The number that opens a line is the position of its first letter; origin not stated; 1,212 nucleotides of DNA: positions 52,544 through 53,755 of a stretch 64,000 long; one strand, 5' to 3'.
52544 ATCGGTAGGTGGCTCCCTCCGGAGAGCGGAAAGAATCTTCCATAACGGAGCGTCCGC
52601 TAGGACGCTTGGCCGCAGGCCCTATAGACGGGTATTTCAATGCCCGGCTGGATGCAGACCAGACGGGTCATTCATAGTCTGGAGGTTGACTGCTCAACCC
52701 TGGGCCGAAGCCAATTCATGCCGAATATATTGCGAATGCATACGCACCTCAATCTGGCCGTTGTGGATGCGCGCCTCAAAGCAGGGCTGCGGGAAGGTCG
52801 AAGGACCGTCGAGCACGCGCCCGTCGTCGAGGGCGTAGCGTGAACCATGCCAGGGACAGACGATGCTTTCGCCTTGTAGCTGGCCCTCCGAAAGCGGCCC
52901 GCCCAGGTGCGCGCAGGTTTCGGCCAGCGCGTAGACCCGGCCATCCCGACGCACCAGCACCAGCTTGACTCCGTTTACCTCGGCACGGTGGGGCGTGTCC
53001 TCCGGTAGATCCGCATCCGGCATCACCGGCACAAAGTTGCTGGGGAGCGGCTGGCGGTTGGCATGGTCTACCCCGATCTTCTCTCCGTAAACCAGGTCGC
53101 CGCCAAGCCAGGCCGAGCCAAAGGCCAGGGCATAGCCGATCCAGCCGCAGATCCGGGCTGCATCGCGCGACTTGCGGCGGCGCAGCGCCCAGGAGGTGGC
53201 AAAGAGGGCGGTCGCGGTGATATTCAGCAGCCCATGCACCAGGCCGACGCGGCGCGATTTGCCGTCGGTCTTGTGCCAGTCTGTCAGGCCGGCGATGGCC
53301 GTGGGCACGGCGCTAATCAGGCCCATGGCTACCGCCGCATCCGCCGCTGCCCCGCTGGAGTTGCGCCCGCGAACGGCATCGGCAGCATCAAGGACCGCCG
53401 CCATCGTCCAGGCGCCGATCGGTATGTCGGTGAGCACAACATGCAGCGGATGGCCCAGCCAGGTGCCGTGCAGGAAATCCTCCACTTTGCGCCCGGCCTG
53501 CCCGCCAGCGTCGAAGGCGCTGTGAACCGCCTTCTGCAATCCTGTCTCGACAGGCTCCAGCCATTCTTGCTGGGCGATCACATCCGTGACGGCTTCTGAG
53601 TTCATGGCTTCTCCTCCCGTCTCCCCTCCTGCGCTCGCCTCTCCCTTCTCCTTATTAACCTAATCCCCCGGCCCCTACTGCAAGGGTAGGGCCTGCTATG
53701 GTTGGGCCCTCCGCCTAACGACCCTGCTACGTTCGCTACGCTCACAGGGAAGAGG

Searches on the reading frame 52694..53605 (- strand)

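Call 61: search_protein_families(library=pfam, proteins=[window:52694-53605:-], max_evalue=0.001)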
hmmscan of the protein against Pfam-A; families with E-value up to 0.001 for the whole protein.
window:52694-53605:- (303 aa): 4 families
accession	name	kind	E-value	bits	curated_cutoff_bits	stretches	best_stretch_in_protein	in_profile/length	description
PF00355.32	Rieske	-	1.5e-20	73.4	20.3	1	191-276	2-87/88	Rieske [2Fe-2S] domain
PF09990.14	DUF2231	-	2.8e-16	60.3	26.4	1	51-180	1-138/139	Predicted membrane protein (DUF2231)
PF13806.12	Rieske_2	-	2.7e-10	40.6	27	1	190-288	1-104/104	Rieske-like [2Fe-2S] domain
PF22543.2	Rieske_4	-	4.2e-06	27.5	28.4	1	207-265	16-78/119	Soluble Rieske-type ferredoxin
